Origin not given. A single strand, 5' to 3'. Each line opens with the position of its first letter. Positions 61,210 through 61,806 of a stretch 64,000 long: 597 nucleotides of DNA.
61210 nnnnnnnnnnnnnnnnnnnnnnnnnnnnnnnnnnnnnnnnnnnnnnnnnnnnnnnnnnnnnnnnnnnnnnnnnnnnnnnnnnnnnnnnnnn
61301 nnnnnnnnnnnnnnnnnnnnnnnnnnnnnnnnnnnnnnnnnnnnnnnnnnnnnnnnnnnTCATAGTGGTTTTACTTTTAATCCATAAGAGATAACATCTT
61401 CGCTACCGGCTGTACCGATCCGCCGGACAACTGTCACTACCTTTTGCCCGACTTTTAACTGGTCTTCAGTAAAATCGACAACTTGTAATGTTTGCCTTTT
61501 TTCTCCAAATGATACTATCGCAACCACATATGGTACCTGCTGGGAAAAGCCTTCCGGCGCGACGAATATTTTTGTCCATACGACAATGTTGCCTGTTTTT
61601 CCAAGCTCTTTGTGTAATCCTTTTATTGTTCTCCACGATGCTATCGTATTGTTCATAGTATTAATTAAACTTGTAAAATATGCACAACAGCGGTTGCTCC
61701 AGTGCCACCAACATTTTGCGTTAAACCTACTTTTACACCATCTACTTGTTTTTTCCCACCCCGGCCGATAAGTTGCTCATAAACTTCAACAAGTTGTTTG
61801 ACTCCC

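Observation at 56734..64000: Ten-gene mevalonate-to-UppS operon with the archaeal-style HMGCS / thiolase / DUF35 trio in a bacterial genome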

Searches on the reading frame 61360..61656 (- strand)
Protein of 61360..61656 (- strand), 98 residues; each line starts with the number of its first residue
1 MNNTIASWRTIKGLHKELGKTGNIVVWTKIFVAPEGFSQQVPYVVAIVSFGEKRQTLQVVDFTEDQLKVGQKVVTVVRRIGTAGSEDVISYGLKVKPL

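Call 4: search_protein_families(library=pfam, proteins=[window:61360-61656:-], max_evalue=0.01)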
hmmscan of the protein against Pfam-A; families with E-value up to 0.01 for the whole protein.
window:61360-61656:- (98 aa): 1 family
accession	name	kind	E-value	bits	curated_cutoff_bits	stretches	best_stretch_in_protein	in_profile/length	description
PF01796.24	OB_ChsH2_C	-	3.8e-09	36.8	27.1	1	16-76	2-63/65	ChsH2, C-terminal OB-fold domain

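Call 6: search_protein_families(library=ncbifam, proteins=[window:61360-61656:-], max_evalue=0.001)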
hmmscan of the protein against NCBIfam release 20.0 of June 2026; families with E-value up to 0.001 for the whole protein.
window:61360-61656:- (98 aa): 0 families

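Call 15: search_solved_structures(query=window:61360-61656:-, max_evalue=1, show_alignments=3)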
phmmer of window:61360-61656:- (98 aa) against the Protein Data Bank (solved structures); distinct sequences matched with E-value up to 1: 3.
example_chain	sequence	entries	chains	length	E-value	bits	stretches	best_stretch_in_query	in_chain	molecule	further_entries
6esq_E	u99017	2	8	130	8.6e-09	38.7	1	17-97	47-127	Pfam DUF35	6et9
1f5a_A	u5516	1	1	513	0.32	14.5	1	26-69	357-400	POLY(A) POLYMERASE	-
1q78_A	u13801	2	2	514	0.32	14.4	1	26-69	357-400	Poly(A) polymerase alpha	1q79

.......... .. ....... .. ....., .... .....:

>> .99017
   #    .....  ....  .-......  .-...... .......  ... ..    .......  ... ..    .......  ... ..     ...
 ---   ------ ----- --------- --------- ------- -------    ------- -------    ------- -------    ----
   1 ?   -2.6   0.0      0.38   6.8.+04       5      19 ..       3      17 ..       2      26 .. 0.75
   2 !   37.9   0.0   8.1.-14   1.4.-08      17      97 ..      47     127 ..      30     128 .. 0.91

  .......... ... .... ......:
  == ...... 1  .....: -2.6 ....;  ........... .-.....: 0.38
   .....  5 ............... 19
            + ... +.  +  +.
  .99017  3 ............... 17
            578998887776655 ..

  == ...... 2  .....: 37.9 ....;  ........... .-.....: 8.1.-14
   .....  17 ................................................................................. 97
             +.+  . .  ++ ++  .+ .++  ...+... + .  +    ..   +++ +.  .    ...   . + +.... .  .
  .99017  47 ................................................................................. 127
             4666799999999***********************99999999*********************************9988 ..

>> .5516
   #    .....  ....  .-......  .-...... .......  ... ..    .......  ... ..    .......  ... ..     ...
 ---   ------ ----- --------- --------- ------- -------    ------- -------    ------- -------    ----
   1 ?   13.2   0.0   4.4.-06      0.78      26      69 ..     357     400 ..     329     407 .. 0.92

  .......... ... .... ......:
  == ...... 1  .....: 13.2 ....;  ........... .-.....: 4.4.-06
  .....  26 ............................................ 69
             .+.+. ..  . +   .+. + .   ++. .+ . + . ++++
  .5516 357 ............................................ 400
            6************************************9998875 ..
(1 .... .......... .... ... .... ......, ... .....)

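Call 18: find_homologous_proteins(query=window:61360-61656:-, max_evalue=0.001)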
Query window:61360-61656:- (98 aa): 34 proteins with E <= 0.001 among 34 candidates.
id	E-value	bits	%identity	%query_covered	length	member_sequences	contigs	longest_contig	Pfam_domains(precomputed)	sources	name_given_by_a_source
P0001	1.2e-56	206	100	100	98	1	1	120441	PF01796.24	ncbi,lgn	-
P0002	3.1e-45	170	79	100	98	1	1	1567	PF01796.24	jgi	jgi:uncharacterized OB-fold protein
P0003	1.2e-44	168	74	100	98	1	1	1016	PF01796.24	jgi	jgi:scaffold protein (connect acetoacetyl-CoA thiolase and HMG-CoA synthase)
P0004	1.9e-44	167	77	100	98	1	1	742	PF01796.24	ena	-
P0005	3.1e-44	167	79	100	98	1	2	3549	PF01796.24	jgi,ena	-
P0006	6.3e-44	166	77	100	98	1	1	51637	PF01796.24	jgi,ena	jgi:uncharacterized OB-fold protein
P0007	1.5e-42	161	74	100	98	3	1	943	PF01796.24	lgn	-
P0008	2.4e-42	161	74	100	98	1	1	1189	PF01796.24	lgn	-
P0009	1.7e-40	155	73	99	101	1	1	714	PF01796.24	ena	-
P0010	4.3e-39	150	69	100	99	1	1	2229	PF01796.24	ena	-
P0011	3.5e-37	144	72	99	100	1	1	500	PF01796.24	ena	-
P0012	4.0e-37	144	70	100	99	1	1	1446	PF01796.24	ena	-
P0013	3.1e-36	141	67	100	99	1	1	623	PF01796.24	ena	-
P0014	9.6e-36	139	70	100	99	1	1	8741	PF01796.24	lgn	-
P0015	3.7e-35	138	69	100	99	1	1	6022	PF01796.24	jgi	jgi:uncharacterized OB-fold protein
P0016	2.2e-32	129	66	100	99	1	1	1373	PF01796.24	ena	-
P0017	6.7e-29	118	58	100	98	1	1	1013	PF01796.24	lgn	-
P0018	1.8e-28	116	57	100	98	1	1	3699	PF01796.24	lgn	-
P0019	1.9e-28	116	58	100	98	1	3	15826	PF01796.24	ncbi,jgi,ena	-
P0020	1.9e-28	116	65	98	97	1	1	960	PF01796.24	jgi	jgi:uncharacterized OB-fold protein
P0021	3.5e-28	115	56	100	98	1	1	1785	PF01796.24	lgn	-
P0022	6.4e-28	114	57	100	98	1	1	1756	PF01796.24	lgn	-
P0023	2.1e-27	113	58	100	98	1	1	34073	PF01796.24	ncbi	-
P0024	2.2e-27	113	57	99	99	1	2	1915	PF01796.24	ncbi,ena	-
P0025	4.1e-27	112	58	99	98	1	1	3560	PF01796.24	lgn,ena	-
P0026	1.6e-26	110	57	99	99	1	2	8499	PF01796.24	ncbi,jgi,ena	-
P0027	3.2e-26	109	57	98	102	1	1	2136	PF01796.24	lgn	-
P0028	1.6e-25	107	57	100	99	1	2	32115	PF01796.24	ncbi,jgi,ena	-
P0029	9.7e-25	104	56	100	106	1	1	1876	PF01796.24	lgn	-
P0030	3.0e-23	99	55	98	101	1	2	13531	PF01796.24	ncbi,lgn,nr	ncbi:MAG: OB-fold domain-containing protein [Candidatus Levybacteria bacterium]|nr:OB-fold domain-co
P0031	7.4e-23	98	55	100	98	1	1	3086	PF01796.24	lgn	-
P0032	1.8e-22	97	52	100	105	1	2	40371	PF01796.24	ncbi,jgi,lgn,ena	-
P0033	3.3e-20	90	50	100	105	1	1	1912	PF01796.24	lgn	-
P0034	1.8e-16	78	53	80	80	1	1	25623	PF01796.24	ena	-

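Call 30: find_encoding_contigs(protein=window:61360-61656:-, flank=10000, max_places=4)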
Protein window:61360-61656:- (98 aa): 1 contig read that carries it; 1 place shown.
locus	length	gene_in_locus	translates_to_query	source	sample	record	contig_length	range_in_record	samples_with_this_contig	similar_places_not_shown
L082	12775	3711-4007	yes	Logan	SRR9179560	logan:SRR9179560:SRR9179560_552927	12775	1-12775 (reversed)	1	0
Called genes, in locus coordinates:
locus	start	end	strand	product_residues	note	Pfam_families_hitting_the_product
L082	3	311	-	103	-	?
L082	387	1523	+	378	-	PF00368:HMG-CoA_red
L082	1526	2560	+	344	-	PF08545:ACP_syn_III (weak), PF08540:HMG_CoA_synt_C (faint), PF08541:ACP_syn_III_C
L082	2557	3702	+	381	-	PF00108:Thiolase_N, PF00109:ketoacyl-synt, PF08545:ACP_syn_III (weak), PF22691:Thiolase_C_1, PF02803:Thiolase_C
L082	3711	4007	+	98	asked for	PF01796:OB_ChsH2_C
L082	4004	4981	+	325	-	PF10509:GalKase_gal_bdg (faint), PF22700:MVD-like_N (weak), PF00288:GHMP_kinases_N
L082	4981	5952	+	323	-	PF00288:GHMP_kinases_N, PF08544:GHMP_kinases_C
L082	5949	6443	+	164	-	PF00293:NUDIX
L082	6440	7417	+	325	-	PF22700:MVD-like_N, PF00288:GHMP_kinases_N, PF18376:MDD_C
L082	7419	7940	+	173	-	PF00293:NUDIX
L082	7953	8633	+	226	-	PF01255:Prenyltransf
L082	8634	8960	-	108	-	-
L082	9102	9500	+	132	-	PF06541:ABC_trans_CmpB (weak)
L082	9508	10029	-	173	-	-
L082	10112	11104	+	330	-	PF01467:CTP_transf_like, PF04019:DUF359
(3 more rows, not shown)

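Call 57: predict_structure(alignment_id=A1)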
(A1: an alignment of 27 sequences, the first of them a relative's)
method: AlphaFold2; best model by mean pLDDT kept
length: 98 residues; sequences in the alignment: 27
mean_pLDDT: 81.0   pTM: 0.68
mean pLDDT of the five models: 81.0, 80.4, 80.2, 79.7, 77.4
residues with pLDDT >= 90: 40; 70-90: 32; 50-70: 25; < 50: 1
segments of 3 or more residues with pLDDT < 50: none
pLDDT, mean of each block of 10 residues (from residue 1): 59 80 94 70 90 92 89 89 61 89
secondary structure, 60 per line:
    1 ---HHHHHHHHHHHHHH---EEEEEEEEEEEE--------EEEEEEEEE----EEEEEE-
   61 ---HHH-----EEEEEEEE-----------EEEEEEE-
elements in order: H4-17 E21-32 E41-49 E54-59 E72-79 E91-97

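Call 62: fold_search(model_id=the predicted structure, library=pdb)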
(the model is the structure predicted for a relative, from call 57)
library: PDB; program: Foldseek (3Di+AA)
matches with E <= 10: 876; with E <= 0.001: 11
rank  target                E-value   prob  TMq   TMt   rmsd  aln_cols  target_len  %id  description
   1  6esq_G                1.7e-06  1.00  0.64  0.51   3.3        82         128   34  Structure of the acetoacetyl-CoA thiolase/HMG-CoA synthase complex from Methanothermococcus thermolithotrophicus soake (released 2018-03-14)
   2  6esq_E                1.8e-06  1.00  0.64  0.51   3.3        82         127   34  Structure of the acetoacetyl-CoA thiolase/HMG-CoA synthase complex from Methanothermococcus thermolithotrophicus soake (released 2018-03-14)
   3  6esq_F                2.5e-06  1.00  0.63  0.50   3.3        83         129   34  Structure of the acetoacetyl-CoA thiolase/HMG-CoA synthase complex from Methanothermococcus thermolithotrophicus soake (released 2018-03-14)
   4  5m3k_B                9.0e-05  1.00  0.68  0.48   2.9        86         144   26  A multi-component acyltransferase PhlABC from Pseudomonas protegens (released 2017-12-20)
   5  7pxp_E                9.0e-05  1.00  0.60  0.46   3.5        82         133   20  Benzoylsuccinyl-CoA thiolase (released 2022-04-06)
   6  7pxp_A                9.0e-05  1.00  0.59  0.46   3.7        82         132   20  Benzoylsuccinyl-CoA thiolase (released 2022-04-06)
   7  7pyt_A                9.0e-05  1.00  0.58  0.45   3.5        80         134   20  Benzoylsuccinyl-CoA thiolase with coenzyme A (released 2022-04-06)
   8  5m3k_E                9.6e-05  1.00  0.67  0.47   3.0        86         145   26  A multi-component acyltransferase PhlABC from Pseudomonas protegens (released 2017-12-20)
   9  7pxp_B                1.2e-04  1.00  0.60  0.47   3.6        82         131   20  Benzoylsuccinyl-CoA thiolase (released 2022-04-06)
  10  9skh_E                2.2e-04  1.00  0.66  0.46   3.1        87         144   23  Biocatalytic Regioselective C-Formylation of Resorcinol Derivatives (released 2026-02-18)
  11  6ok1_B                8.3e-04  1.00  0.58  0.44   3.4        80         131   25  Ltp2-ChsH2(DUF35) aldolase (released 2019-06-26)
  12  6ok1_D                1.8e-03  1.00  0.55  0.44   3.6        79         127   22  Ltp2-ChsH2(DUF35) aldolase (released 2019-06-26)
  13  9vbt_G                2.2e-03  1.00  0.62  0.45   3.6        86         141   20  Cryo-EM structure of the multi-component acyltransferase complex MucABC from Streptococcus macacae at a stoichiometric (released 2026-02-11)
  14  7qca_SX0              7.6e-03  0.99  0.45  0.34  13.5       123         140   14  Spraguea lophii ribosome (released 2022-11-30)
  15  9myr_B                1.0e-02  1.00  0.58  0.41   3.6        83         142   19  Sal-Shy(DUF35) aldolase from Comamonas testosteroni (released 2025-10-08)
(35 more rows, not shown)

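Call 75: search_protein_representatives(alignment_id=A1)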
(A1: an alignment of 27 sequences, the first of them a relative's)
Query: 27 sequences, 99 profile positions. Proteins with E-value up to 0.001 (for the whole library): 686; up to 1e-10: 222; up to 1e-30: 2. The best 150 are listed.
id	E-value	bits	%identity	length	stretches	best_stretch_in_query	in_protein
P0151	9.4e-35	134.6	-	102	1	1-97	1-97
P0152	2.3e-33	130.2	-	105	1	1-99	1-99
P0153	3.5e-30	120.0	-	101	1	2-99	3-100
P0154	6.4e-30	119.1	-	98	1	1-97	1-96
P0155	2.9e-28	113.8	-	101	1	1-97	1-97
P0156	1.2e-27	111.9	-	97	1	3-99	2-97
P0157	1.4e-27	111.6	-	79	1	21-99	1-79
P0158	1.1e-26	108.7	-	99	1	1-73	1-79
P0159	5.1e-26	106.6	-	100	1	1-99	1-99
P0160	5.4e-26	106.6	-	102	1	1-96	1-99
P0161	8.0e-26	106.0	-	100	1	1-99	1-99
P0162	1.0e-25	105.6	-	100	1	3-99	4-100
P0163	6.9e-25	103.0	-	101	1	1-99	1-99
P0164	1.3e-24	102.1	-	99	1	1-98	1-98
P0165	2.4e-24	101.3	-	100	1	1-98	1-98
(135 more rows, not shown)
